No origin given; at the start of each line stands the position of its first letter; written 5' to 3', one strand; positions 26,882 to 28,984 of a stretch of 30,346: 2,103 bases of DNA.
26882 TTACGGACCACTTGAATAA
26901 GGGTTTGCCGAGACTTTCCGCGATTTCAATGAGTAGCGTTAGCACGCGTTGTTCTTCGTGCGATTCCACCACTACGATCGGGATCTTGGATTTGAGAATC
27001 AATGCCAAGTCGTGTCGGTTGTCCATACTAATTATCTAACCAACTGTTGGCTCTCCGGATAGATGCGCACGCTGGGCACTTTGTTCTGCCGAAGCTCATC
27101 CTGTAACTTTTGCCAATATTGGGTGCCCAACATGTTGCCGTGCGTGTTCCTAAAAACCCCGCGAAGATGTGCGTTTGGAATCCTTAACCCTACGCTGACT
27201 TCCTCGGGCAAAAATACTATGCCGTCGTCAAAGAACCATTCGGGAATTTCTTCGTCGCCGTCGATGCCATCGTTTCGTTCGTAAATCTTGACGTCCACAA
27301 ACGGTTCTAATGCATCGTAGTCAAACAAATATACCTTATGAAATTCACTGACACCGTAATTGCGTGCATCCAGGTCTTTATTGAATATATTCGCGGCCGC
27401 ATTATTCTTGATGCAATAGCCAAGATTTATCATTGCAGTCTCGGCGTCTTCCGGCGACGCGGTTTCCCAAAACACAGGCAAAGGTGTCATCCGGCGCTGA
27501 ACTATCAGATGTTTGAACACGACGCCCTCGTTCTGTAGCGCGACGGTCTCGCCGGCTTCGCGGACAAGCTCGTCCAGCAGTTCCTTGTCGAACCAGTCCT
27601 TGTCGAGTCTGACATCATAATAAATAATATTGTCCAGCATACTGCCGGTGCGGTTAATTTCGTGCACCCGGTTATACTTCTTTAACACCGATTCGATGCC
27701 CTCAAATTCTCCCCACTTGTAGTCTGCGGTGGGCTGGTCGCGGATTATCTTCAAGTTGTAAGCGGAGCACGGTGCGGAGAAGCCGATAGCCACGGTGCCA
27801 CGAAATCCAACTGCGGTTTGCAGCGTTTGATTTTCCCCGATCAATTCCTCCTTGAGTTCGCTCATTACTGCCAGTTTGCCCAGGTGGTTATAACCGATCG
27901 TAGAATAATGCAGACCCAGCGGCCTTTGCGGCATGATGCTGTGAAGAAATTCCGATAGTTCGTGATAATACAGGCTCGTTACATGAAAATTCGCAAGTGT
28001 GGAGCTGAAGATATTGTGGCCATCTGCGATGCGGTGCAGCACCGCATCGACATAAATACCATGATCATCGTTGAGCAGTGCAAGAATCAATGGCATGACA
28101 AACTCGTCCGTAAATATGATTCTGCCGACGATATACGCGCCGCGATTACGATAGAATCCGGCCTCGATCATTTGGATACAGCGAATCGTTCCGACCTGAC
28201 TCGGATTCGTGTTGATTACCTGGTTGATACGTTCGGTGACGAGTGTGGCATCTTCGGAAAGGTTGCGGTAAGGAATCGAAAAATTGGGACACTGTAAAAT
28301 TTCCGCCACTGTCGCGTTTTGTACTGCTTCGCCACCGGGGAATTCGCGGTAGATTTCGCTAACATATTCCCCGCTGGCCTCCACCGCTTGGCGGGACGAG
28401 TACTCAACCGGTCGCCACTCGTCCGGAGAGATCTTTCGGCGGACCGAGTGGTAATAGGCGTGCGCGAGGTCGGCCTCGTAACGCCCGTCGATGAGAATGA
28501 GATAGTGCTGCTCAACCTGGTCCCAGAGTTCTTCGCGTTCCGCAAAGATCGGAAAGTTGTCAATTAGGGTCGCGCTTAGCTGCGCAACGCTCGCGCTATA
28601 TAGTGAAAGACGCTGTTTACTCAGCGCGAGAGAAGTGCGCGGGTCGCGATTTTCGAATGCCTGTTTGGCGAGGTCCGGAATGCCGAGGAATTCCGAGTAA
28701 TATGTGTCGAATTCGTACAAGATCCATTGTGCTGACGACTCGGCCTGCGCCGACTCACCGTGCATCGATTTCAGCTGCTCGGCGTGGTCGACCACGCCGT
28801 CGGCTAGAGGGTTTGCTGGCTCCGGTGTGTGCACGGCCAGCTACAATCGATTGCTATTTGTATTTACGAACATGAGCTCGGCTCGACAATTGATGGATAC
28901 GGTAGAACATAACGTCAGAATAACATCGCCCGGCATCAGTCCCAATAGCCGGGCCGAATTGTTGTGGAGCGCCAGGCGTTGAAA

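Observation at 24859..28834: AceK (isocitrate dehydrogenase kinase/phosphatase) homolog translationally coupled to an AAA+ ATPase, followed by a GST, with no aceA/aceB present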

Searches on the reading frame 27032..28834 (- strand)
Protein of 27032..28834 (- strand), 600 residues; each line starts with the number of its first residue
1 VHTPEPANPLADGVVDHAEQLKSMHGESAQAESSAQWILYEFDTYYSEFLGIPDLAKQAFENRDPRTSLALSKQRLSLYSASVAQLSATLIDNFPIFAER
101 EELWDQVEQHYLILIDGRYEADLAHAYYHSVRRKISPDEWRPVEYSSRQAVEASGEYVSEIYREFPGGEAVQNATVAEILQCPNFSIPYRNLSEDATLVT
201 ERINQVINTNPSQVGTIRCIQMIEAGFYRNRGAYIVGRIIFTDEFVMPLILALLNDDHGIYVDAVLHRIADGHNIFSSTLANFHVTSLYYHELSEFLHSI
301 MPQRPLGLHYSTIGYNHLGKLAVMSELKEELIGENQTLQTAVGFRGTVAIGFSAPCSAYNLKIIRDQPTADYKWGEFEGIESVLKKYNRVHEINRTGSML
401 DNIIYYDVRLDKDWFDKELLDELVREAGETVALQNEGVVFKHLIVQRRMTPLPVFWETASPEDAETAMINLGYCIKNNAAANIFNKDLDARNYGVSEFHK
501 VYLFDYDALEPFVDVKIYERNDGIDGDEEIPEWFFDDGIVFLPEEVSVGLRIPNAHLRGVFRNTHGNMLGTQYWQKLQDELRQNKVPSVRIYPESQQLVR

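Call 3: search_protein_families(library=pfam, proteins=[window:27032-28834:-], max_evalue=0.01)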
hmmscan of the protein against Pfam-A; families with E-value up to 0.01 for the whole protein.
window:27032-28834:- (600 aa): 2 families
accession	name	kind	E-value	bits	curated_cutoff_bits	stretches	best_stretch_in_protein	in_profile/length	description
PF20423.3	AceK_regulatory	-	3e-62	211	25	1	35-329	1-296/302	Isocitrate dehydrogenase kinase/phosphatase (AceK), regulatory domain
PF06315.17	AceK_kinase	-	3.9e-59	200.7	29.3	1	337-593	2-255/256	Isocitrate dehydrogenase kinase/phosphatase (AceK) kinase domain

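Call 4: search_protein_families(library=ncbifam, proteins=[window:27032-28834:-], max_evalue=0.01)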
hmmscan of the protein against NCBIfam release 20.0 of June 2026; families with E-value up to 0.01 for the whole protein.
window:27032-28834:- (600 aa): 2 families
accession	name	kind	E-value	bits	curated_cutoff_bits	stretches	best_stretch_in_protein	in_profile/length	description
NF002804.0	PRK02946.1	equivalog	2.5e-132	442.4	488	1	28-598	6-574/582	bifunctional isocitrate dehydrogenase kinase/phosphatase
NF002338.0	PRK01294.1-6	equivalog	0.0098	15.1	728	0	12-64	126-175/353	lipase secretion chaperone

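Call 14: find_homologous_proteins(query=window:27032-28834:-)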
Query window:27032-28834:- (600 aa): 2675 proteins with E <= 0.001 among 8000 candidates; the best 120 are listed.
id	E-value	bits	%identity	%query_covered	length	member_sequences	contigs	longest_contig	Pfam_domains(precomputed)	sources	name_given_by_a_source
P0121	0.0e+0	1327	100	96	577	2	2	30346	PF06315.18,PF20423.4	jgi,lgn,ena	-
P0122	0.0e+0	1238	88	100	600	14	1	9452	PF06315.18,PF20423.4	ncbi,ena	-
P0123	0.0e+0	1215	88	100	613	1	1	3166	PF06315.18,PF20423.4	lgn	-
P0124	7.9e-259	878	65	98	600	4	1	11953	PF06315.18,PF20423.4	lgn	-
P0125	4.2e-255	866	65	98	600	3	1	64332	PF06315.18,PF20423.4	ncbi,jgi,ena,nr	ncbi:MAG: bifunctional isocitrate dehydrogenase kinase/phosphatase [Gammaproteobacteria bacterium]|n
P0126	1.9e-253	860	63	98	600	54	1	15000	PF06315.18,PF20423.4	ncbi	-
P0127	1.3e-250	851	64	95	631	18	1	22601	PF06315.18,PF20423.4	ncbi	-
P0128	1.7e-250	851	63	99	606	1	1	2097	PF06315.18,PF20423.4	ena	-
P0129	5.2e-250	849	62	97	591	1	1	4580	PF06315.18,PF20423.4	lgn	-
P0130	6.9e-249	845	62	97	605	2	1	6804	PF06315.18,PF20423.4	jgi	jgi:isocitrate dehydrogenase kinase/phosphatase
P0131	8.1e-248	842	63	98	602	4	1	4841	PF06315.18,PF20423.4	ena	-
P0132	1.0e-247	841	63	98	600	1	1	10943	PF06315.18,PF20423.4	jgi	jgi:isocitrate dehydrogenase kinase/phosphatase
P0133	1.3e-247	841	62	100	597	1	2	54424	PF06315.18,PF20423.4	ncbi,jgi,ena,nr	ncbi:MAG: bifunctional isocitrate dehydrogenase kinase/phosphatase [Gammaproteobacteria bacterium]|n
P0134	1.9e-247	841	63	98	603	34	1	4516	PF06315.18,PF20423.4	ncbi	-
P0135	2.3e-247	840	65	94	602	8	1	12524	PF06315.18,PF20423.4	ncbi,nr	ncbi:MAG: bifunctional isocitrate dehydrogenase kinase/phosphatase [Gammaproteobacteria bacterium]|n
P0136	2.4e-247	840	62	98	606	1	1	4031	PF06315.18,PF20423.4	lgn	-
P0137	2.7e-246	837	62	98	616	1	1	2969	PF06315.18,PF20423.4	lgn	-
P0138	7.3e-246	835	63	97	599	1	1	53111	PF06315.18,PF20423.4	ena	-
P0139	1.6e-245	834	62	100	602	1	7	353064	PF06315.18,PF20423.4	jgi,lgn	jgi:isocitrate dehydrogenase kinase/phosphatase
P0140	2.9e-245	833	63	100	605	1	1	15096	PF06315.18,PF20423.4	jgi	jgi:isocitrate dehydrogenase kinase/phosphatase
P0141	6.0e-245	832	62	98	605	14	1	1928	PF06315.18,PF20423.4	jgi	jgi:isocitrate dehydrogenase kinase/phosphatase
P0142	6.5e-245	832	63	98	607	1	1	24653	PF06315.18,PF20423.4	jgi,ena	jgi:isocitrate dehydrogenase kinase/phosphatase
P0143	9.7e-245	832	63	98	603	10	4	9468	PF06315.18,PF20423.4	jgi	jgi:isocitrate dehydrogenase kinase/phosphatase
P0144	3.6e-244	830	62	97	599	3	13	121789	PF06315.18,PF20423.4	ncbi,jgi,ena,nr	ncbi:MAG: bifunctional isocitrate dehydrogenase kinase/phosphatase [Gammaproteobacteria bacterium]|j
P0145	3.7e-244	830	63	97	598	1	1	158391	PF06315.18,PF20423.4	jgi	jgi:isocitrate dehydrogenase kinase/phosphatase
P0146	3.8e-244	830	63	97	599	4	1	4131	PF06315.18,PF20423.4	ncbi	-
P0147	8.4e-244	829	62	99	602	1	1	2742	PF06315.18,PF20423.4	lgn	-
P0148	1.6e-243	828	63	99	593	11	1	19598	PF06315.18,PF20423.4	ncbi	-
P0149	4.0e-243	826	62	100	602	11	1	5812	PF06315.18,PF20423.4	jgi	-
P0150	5.0e-243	826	62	98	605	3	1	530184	PF06315.18,PF20423.4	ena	-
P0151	6.3e-243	826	62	97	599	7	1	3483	PF06315.18,PF20423.4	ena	-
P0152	2.5e-242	824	61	99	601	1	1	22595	PF06315.18,PF20423.4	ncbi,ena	-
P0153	3.1e-242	823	62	100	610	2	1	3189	PF06315.18,PF20423.4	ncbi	-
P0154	7.3e-242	822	62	97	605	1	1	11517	PF06315.18,PF20423.4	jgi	jgi:isocitrate dehydrogenase kinase/phosphatase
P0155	1.4e-241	821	61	99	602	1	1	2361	PF06315.18,PF20423.4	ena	-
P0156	1.8e-241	821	62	96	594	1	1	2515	PF06315.18,PF20423.4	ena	-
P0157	2.0e-241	821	61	98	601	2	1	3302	PF06315.18,PF20423.4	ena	-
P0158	2.4e-241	820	63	97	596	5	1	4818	PF06315.18,PF20423.4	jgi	-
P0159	4.3e-241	820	62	96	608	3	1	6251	PF06315.18,PF20423.4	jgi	jgi:isocitrate dehydrogenase kinase/phosphatase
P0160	7.6e-241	819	63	97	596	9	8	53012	PF06315.18,PF20423.4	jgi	jgi:isocitrate dehydrogenase kinase/phosphatase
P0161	1.2e-240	818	63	95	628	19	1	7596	PF06315.18,PF20423.4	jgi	jgi:isocitrate dehydrogenase kinase/phosphatase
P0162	1.3e-240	818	61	100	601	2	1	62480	PF06315.18,PF20423.4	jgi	-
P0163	1.4e-240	818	61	98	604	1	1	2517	PF06315.18,PF20423.4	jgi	-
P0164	2.1e-240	817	62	98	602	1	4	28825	PF06315.18,PF20423.4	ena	-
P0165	2.2e-240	817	61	98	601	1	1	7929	PF06315.18,PF20423.4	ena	-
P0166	5.3e-240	816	62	97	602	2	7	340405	PF06315.18,PF20423.4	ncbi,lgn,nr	ncbi:MAG: bifunctional isocitrate dehydrogenase kinase/phosphatase [Gammaproteobacteria bacterium]|n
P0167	3.1e-239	813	63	95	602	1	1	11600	PF06315.18,PF20423.4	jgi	jgi:isocitrate dehydrogenase kinase/phosphatase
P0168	3.4e-239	813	61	98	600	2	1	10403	PF06315.18,PF20423.4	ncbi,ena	-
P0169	6.1e-239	813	61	97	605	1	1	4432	PF06315.18,PF20423.4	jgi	jgi:isocitrate dehydrogenase kinase/phosphatase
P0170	3.1e-238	810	62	97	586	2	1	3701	PF06315.18,PF20423.4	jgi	jgi:isocitrate dehydrogenase kinase/phosphatase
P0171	1.0e-237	808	61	97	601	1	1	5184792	PF06315.18,PF20423.4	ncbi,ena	-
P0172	1.5e-236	805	59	99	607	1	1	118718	PF06315.18,PF20423.4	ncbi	-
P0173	1.6e-236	805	59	99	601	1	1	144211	PF06315.18,PF20423.4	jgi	-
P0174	1.7e-236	804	62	95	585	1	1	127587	PF06315.18,PF20423.4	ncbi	-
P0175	1.8e-236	804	62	97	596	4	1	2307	PF06315.18,PF20423.4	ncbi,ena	-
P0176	2.2e-236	804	61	98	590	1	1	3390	PF06315.18,PF20423.4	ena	-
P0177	2.2e-236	804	60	100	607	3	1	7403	PF06315.18,PF20423.4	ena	-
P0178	5.4e-236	803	60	98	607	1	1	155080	PF06315.18,PF20423.4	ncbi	-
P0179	6.2e-236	803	60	98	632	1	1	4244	PF06315.18,PF20423.4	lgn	-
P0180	7.1e-236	802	59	100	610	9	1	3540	PF06315.18,PF20423.4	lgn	-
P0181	1.4e-235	801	59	98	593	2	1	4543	PF06315.18,PF20423.4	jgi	-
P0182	1.5e-235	801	60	99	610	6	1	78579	PF06315.18,PF20423.4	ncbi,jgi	jgi:isocitrate dehydrogenase kinase/phosphatase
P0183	2.0e-235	801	61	98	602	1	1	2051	PF06315.18,PF20423.4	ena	-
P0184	2.0e-235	801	61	98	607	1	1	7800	PF06315.18,PF20423.4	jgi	jgi:isocitrate dehydrogenase kinase/phosphatase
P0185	4.1e-235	800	61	100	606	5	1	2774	PF06315.18,PF20423.4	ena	-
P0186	7.7e-235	799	59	100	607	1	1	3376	PF06315.18,PF20423.4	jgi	jgi:isocitrate dehydrogenase kinase/phosphatase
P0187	8.8e-235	799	59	98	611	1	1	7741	PF06315.18,PF20423.4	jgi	jgi:isocitrate dehydrogenase kinase/phosphatase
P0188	2.2e-234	797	62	95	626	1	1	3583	PF06315.18,PF20423.4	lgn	-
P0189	2.5e-234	797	61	97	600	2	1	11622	PF06315.18,PF20423.4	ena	-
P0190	3.3e-234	797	60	97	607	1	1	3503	PF06315.18,PF20423.4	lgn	-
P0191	3.5e-234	797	60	97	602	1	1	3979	PF06315.18,PF20423.4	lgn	-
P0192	3.8e-234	797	61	97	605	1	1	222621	PF06315.18,PF20423.4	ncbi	-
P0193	4.5e-234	796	60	99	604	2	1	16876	PF06315.18,PF20423.4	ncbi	-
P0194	5.5e-234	796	59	99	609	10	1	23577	PF06315.18,PF20423.4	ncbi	-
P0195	4.8e-233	793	57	100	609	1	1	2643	PF06315.18,PF20423.4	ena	-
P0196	5.7e-233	793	62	94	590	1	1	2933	PF06315.18,PF20423.4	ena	-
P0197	7.6e-233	792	58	100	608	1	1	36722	PF06315.18,PF20423.4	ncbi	-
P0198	1.1e-232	792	58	99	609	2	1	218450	PF06315.18,PF20423.4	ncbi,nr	ncbi:MAG: bifunctional isocitrate dehydrogenase kinase/phosphatase [Gammaproteobacteria bacterium]|n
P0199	1.3e-232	792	59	100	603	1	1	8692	PF06315.18,PF20423.4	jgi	-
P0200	4.2e-232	790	59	100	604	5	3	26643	PF06315.18,PF20423.4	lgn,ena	-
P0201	5.1e-232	790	60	97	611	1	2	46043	PF06315.18,PF20423.4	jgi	jgi:isocitrate dehydrogenase kinase/phosphatase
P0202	5.4e-232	790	60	99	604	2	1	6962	PF06315.18,PF20423.4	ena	-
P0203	5.5e-232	790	57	100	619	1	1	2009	PF06315.18,PF20423.4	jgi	jgi:isocitrate dehydrogenase kinase/phosphatase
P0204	7.2e-232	789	58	99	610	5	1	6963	PF06315.18,PF20423.4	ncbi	-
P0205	7.7e-232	789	60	97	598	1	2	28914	PF06315.18,PF20423.4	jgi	-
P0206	1.4e-231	788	58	98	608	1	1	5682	PF06315.18,PF20423.4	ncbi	-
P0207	2.0e-231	788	57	100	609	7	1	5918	PF06315.18,PF20423.4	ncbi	-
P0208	2.0e-231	788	59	99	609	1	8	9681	PF06315.18,PF20423.4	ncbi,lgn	-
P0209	4.3e-231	787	59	97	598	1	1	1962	PF06315.18,PF20423.4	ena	-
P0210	4.5e-231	787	59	100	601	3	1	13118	PF06315.18,PF20423.4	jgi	jgi:isocitrate dehydrogenase kinase/phosphatase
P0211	5.8e-231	786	59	98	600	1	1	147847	PF06315.18,PF20423.4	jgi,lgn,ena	-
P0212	7.5e-231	786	58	97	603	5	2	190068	PF06315.18,PF20423.4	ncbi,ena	-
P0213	1.1e-230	785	58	96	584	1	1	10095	PF06315.18,PF20423.4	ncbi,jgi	-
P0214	1.4e-230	785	58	99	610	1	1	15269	PF06315.18,PF20423.4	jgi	jgi:isocitrate dehydrogenase kinase/phosphatase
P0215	1.8e-230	785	61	94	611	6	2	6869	PF06315.18,PF20423.4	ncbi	-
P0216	1.9e-230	784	60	95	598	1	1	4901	PF06315.18,PF20423.4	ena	-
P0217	2.1e-230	784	60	98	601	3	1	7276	PF06315.18,PF20423.4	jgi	jgi:isocitrate dehydrogenase kinase/phosphatase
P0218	3.0e-230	784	59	98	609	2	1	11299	PF06315.18,PF20423.4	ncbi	-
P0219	4.1e-230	783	58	97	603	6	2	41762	PF06315.18,PF20423.4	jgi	-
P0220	4.2e-230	783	59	99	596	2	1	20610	PF06315.18,PF20423.4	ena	-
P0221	5.9e-230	783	58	97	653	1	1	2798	PF06315.18,PF20423.4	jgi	jgi:isocitrate dehydrogenase kinase/phosphatase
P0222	6.2e-230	783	58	100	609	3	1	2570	PF06315.18,PF20423.4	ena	-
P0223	7.2e-230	783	60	94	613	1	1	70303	PF06315.18,PF20423.4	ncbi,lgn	ncbi:MAG: isocitrate dehydrogenase kinase/phosphatase AceK regulatory subunit [Acidiferrobacterales 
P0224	8.5e-230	782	59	100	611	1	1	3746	PF06315.18,PF20423.4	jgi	jgi:isocitrate dehydrogenase kinase/phosphatase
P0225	1.9e-229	781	60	94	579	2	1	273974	PF06315.18,PF20423.4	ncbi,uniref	ncbi:isocitrate dehydrogenase kinase/phosphatase AceK regulatory subunit [Rhodospirillaceae bacteriu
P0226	2.1e-229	781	60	96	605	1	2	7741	PF06315.18,PF20423.4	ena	-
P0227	2.4e-229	781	58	98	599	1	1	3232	PF06315.18,PF20423.4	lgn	-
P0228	3.0e-229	780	58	98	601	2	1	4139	PF06315.18,PF20423.4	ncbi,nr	ncbi:MAG TPA: isocitrate dehydrogenase kinase/phosphatase AceK regulatory subunit [Gammaproteobacter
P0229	3.8e-229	780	59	97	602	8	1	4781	PF06315.18,PF20423.4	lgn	-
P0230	4.0e-229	780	60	98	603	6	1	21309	PF06315.18,PF20423.4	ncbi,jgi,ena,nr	ncbi:MAG: bifunctional isocitrate dehydrogenase kinase/phosphatase [Rhodospirillales bacterium]|nr:b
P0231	4.0e-229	780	58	99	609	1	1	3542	PF06315.18,PF20423.4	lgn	-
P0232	5.5e-229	780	58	96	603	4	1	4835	PF06315.18,PF20423.4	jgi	jgi:isocitrate dehydrogenase kinase/phosphatase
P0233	9.9e-229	779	59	97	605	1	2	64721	PF06315.18,PF20423.4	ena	-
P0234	1.2e-228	779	60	97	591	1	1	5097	PF06315.18,PF20423.4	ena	-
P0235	6.7e-228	776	56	100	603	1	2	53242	PF06315.18,PF20423.4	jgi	-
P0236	7.9e-228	776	60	96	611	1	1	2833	PF06315.18,PF20423.4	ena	-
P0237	8.7e-228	776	57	97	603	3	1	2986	PF06315.18,PF20423.4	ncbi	-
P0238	9.1e-228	776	57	100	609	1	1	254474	PF06315.18,PF20423.4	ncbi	-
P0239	1.1e-227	775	58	97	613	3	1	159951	PF06315.18,PF20423.4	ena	-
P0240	1.1e-227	775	59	98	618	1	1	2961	PF06315.18,PF20423.4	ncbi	-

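Call 15: find_related_loci(query=window:27032-28834:-, collection=genome_contigs, flank=10000)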
Query window:27032-28834:- (600 aa) in genome_contigs; peptide patterns used: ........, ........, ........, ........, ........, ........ (x = any residue, [..] = any of these).
43 stretches matched a pattern; 4 encode a relative of the query (tblastn E <= 1e-3); 3 distinct loci.
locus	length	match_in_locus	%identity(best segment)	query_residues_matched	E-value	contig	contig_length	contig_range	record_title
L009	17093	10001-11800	89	1-600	0e+0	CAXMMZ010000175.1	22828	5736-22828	MAG: Arenicellales bacterium isolate 07C-BC-St02_bin.14.orig genome assembly, contig: k141_3581893, whole genome shotgun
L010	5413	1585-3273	59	35-600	0e+0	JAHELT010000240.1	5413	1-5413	MAG: Chromatiales bacterium isolate Ww634 NODE_63802_length_5413_cov_3.509637, whole genome shotgun sequence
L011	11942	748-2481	52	18-595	0e+0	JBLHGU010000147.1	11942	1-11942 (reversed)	MAG: Parasphingorhabdus sp. isolate 3300054976_34 Ga0535667_0009767, whole genome shotgun sequence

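Call 17: find_encoding_contigs(protein=P0125, flank=8000, max_places=1)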
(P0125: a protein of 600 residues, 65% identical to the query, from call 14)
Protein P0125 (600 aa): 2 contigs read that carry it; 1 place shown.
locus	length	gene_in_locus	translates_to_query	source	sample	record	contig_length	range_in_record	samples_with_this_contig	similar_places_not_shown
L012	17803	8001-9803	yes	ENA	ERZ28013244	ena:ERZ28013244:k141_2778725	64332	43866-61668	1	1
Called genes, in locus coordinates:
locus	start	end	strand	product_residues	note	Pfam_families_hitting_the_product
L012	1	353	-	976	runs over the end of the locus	PF01565:FAD_binding_4, PF02913:FAD-oxidase_C, PF13183:Fer4_8, PF13534:Fer4_17 (weak)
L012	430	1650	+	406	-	PF00266:Aminotran_5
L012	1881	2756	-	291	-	PF02826:2-Hacid_dh_C (weak), PF03446:NAD_binding_2, PF03807:F420_oxidored (faint), PF14833:NAD_binding_11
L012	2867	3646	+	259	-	PF00378:ECH_1, PF16113:ECH_2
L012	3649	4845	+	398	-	PF02515:CoA_transf_3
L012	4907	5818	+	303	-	PF00701:DHDPS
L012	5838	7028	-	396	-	PF02515:CoA_transf_3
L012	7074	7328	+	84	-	-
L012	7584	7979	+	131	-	PF08327:AHSA1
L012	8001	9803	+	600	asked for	PF20423:AceK_regulatory, PF06315:AceK_kinase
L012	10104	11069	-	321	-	PF08443:RimK (faint)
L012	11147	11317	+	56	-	-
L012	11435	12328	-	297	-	PF02826:2-Hacid_dh_C (faint), PF03446:NAD_binding_2, PF03807:F420_oxidored (weak), PF14833:NAD_binding_11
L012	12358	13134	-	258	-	PF01261:AP_endonuc_2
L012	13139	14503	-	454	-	PF01408:GFO_IDH_MocA (weak), PF21135:DRL_cat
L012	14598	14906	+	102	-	-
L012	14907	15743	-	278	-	PF05853:BKACE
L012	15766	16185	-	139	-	PF08238:Sel1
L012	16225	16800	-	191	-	PF00578:AhpC-TSA, PF08534:Redoxin, PF00085:Thioredoxin (faint), PF13098:Thioredoxin_2 (weak), PF13905:Thioredoxin_8 (weak)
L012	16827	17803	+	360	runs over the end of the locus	PF01636:APH, PF19974:TCAD9 (weak)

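Call 18: find_encoding_contigs(protein=P0171, flank=8000, max_places=1)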
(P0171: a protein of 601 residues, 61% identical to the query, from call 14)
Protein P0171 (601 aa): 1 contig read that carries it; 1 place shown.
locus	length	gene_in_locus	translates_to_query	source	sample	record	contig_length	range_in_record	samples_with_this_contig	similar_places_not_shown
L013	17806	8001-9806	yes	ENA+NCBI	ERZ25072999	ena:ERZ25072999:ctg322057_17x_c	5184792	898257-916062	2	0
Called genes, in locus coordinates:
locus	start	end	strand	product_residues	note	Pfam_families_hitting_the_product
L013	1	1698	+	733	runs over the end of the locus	PF20254:DMFA2_C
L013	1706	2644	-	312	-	PF00892:EamA, PF03151:TPT (weak), PF00892:EamA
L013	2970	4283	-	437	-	PF13701:DDE_Tnp_1_4, PF01609:DDE_Tnp_1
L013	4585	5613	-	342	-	PF02668:TauD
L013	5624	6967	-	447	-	PF03734:YkuD, PF05036:SPOR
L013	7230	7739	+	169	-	-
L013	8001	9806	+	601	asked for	PF20423:AceK_regulatory, PF06315:AceK_kinase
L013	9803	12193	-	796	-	PF01636:APH, PF00202:Aminotran_3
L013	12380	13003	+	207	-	PF00578:AhpC-TSA, PF13098:Thioredoxin_2 (weak)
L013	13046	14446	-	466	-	PF01425:Amidase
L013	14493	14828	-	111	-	PF01329:Pterin_4a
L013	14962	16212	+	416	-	PF00266:Aminotran_5, PF00155:Aminotran_1_2 (weak), PF01053:Cys_Met_Meta_PP, PF00266:Aminotran_5 (weak)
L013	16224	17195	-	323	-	PF00389:2-Hacid_dh, PF02826:2-Hacid_dh_C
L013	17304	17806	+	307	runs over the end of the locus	PF00892:EamA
